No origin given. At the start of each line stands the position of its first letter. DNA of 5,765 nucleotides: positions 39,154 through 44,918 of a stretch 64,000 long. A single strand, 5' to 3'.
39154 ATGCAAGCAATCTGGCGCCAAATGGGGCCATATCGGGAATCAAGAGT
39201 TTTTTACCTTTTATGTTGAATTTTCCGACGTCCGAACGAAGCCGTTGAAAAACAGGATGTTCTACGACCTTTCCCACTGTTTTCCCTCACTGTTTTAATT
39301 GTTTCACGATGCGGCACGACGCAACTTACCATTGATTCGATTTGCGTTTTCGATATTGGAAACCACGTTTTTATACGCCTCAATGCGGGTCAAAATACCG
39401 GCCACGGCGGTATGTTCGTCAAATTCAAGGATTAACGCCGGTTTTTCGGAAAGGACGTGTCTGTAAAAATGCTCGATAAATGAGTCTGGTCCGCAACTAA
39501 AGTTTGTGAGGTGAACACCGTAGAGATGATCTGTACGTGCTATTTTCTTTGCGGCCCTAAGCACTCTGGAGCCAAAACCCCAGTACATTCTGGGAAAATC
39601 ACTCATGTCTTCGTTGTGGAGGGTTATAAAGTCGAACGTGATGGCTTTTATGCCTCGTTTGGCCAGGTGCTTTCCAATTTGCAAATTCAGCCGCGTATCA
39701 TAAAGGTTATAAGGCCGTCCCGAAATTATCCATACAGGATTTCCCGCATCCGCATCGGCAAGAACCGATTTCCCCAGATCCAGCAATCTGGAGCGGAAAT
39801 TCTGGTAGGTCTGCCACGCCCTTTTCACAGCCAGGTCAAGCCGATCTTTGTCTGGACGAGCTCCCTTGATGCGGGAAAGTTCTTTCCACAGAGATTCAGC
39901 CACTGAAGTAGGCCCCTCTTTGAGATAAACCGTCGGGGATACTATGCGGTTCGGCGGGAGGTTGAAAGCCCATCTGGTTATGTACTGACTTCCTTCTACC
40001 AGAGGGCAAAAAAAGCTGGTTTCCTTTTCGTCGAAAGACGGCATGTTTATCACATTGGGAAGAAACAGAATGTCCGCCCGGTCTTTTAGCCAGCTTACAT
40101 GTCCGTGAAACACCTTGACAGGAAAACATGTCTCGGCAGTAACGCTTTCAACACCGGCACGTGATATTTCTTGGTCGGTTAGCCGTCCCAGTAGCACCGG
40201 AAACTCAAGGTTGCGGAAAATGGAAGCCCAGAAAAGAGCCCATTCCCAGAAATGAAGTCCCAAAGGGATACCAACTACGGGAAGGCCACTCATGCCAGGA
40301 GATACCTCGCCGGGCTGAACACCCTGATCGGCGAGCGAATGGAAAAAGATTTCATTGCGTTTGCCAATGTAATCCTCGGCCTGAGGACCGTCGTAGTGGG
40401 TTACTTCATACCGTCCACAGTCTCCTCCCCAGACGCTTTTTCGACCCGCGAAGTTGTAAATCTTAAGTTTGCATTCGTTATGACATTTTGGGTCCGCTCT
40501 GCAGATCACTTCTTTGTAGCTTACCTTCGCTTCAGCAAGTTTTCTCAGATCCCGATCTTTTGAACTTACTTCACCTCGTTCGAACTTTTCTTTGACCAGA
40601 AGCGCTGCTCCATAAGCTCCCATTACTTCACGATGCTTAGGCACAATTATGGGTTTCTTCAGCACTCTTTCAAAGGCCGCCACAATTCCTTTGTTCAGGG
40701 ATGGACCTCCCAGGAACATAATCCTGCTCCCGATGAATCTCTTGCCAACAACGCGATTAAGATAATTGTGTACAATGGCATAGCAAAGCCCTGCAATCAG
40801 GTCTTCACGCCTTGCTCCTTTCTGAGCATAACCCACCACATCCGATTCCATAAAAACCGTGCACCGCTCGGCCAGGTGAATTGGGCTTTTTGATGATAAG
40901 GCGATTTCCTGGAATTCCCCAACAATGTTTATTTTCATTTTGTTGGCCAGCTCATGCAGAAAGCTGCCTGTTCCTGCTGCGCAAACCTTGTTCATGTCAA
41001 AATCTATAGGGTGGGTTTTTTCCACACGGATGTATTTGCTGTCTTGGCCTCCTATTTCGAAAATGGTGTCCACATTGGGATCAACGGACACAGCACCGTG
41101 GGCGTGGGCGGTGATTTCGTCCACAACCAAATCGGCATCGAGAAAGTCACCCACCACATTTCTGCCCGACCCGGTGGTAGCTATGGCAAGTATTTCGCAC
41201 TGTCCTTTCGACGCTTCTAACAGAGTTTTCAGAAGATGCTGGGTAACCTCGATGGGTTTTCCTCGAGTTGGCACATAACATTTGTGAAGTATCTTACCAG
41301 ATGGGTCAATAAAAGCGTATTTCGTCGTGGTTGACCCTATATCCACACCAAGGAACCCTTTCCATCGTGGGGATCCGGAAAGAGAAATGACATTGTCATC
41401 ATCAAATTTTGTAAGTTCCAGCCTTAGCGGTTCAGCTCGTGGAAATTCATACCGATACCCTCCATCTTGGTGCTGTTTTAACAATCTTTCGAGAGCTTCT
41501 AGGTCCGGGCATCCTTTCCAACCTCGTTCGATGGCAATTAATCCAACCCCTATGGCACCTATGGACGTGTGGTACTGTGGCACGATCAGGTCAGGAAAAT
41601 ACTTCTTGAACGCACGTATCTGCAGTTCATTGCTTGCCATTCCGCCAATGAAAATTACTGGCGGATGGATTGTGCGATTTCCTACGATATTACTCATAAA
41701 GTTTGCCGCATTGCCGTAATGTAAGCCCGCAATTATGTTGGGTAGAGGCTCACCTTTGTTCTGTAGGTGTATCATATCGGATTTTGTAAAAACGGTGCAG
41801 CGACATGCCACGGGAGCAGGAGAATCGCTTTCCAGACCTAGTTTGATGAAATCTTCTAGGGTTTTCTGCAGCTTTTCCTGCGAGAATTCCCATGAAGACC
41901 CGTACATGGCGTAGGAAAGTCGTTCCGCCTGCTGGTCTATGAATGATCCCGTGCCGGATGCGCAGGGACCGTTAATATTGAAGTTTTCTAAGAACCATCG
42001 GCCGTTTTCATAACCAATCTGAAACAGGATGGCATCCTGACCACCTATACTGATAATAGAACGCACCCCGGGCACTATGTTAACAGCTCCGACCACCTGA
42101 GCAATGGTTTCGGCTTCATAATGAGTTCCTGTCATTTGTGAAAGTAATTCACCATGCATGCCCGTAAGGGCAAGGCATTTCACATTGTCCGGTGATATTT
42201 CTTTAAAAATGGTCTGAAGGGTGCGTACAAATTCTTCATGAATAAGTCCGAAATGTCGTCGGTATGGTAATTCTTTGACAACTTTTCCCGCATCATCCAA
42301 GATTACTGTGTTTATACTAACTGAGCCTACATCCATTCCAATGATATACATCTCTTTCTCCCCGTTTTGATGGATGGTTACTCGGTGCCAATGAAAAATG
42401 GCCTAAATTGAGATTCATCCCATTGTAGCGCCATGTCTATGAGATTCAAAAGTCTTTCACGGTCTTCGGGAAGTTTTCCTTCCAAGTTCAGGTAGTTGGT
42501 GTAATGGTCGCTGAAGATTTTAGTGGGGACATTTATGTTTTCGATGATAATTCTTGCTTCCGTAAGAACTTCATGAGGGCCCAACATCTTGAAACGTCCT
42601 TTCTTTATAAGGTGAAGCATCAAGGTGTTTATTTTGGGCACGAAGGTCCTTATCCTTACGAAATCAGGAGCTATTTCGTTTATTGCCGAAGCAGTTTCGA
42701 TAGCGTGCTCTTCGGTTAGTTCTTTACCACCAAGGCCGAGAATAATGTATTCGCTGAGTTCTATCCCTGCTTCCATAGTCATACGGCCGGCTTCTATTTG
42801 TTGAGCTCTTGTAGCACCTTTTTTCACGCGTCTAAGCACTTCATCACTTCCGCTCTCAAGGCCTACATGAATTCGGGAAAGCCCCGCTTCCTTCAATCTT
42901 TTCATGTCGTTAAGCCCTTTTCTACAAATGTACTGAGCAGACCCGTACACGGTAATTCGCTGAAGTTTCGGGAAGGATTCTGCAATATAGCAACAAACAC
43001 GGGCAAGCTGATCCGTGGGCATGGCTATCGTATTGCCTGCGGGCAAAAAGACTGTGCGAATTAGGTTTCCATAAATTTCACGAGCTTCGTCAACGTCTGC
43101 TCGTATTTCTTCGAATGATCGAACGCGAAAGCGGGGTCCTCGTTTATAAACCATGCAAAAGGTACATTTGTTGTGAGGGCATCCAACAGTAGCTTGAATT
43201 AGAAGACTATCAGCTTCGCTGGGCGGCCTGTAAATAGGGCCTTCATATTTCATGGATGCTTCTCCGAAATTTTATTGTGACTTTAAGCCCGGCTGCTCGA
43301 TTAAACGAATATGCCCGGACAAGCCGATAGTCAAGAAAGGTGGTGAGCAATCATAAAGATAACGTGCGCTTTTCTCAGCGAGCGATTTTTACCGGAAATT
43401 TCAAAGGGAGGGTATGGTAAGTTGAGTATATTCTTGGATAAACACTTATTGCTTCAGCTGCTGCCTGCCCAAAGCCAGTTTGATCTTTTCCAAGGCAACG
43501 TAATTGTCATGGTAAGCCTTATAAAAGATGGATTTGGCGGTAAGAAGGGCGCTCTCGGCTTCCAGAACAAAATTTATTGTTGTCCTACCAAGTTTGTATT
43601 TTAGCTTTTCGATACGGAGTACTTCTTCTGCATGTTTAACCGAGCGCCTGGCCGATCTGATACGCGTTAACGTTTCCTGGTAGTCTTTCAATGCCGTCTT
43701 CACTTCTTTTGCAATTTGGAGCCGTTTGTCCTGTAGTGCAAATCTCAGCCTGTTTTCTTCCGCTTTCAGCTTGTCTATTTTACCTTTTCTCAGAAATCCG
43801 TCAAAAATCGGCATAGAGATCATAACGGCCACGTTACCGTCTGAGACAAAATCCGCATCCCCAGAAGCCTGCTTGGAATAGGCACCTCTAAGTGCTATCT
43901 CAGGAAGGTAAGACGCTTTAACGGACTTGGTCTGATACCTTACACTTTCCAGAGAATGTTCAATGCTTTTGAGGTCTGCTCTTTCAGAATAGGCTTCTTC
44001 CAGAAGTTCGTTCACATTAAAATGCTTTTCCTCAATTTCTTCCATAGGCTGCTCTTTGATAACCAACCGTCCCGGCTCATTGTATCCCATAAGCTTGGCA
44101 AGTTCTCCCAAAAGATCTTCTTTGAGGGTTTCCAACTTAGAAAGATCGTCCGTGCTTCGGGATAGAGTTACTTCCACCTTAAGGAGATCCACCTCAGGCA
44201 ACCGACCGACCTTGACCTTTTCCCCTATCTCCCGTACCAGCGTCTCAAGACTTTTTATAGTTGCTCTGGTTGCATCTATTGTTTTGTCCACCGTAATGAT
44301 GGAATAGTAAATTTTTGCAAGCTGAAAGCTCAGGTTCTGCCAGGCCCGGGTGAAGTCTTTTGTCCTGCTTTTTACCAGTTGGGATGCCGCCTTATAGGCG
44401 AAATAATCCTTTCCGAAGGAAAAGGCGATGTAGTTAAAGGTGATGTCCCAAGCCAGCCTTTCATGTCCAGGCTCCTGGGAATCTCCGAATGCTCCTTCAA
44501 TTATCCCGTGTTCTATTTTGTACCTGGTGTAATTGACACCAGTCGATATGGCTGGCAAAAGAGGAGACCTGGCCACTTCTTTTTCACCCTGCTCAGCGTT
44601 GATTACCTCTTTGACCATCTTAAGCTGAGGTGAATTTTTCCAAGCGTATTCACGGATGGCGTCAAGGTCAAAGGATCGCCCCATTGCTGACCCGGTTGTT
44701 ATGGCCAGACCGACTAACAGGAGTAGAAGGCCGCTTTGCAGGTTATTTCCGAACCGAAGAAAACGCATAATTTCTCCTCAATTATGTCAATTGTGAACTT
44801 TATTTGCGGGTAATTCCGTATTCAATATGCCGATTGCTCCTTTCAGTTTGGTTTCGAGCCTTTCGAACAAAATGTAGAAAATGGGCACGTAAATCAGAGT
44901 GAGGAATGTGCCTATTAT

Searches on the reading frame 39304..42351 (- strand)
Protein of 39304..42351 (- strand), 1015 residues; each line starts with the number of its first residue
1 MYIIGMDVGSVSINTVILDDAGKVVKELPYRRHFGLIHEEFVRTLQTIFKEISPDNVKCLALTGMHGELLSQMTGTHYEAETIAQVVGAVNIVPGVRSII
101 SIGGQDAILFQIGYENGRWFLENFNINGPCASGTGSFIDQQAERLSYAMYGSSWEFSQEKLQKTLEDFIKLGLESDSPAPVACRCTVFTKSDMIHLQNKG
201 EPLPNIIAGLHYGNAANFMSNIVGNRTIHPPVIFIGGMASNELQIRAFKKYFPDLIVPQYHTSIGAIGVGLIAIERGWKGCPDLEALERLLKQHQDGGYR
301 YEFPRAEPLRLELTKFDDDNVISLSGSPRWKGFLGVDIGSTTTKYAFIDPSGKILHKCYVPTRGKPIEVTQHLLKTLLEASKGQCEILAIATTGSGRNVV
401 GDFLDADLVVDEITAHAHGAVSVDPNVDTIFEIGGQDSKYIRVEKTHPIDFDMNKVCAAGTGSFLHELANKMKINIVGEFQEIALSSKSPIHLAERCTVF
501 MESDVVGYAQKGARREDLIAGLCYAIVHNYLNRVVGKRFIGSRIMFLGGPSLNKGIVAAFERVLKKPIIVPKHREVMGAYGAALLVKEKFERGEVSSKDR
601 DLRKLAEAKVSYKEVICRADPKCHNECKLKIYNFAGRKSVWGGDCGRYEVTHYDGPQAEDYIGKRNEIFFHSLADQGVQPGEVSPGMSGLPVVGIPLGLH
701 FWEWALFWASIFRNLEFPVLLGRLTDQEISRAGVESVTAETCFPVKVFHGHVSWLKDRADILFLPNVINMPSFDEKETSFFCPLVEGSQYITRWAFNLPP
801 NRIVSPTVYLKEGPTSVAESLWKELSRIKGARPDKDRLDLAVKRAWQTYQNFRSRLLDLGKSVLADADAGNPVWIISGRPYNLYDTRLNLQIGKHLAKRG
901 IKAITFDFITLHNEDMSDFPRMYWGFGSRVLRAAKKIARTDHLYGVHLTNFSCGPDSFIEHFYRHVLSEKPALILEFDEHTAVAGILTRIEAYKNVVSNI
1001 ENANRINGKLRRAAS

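Call 78: search_protein_families(library=pfam, proteins=[window:39304-42351:-], max_evalue=0.00001)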
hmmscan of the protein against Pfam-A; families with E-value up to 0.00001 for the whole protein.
window:39304-42351:- (1015 aa): 2 families
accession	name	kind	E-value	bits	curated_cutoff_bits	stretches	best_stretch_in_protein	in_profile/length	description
PF01869.26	BcrAD_BadFG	-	2.2e-60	204.9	31.5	2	334-585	1-270/271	BadF/BadG/BcrA/BcrD ATPase family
PF09989.15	DUF2229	-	3.2e-47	161.4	29.4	1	693-909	2-218/218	CoA enzyme activase uncharacterised domain (DUF2229)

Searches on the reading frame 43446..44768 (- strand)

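Call 76: search_protein_families(library=pfam, proteins=[window:43446-44768:-], max_evalue=0.00001)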
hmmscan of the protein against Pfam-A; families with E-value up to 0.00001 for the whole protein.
window:43446-44768:- (440 aa): 1 family
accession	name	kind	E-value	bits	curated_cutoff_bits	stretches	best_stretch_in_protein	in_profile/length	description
PF02321.23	OEP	-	6.7e-52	176.5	22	2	253-434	2-187/187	Outer membrane efflux protein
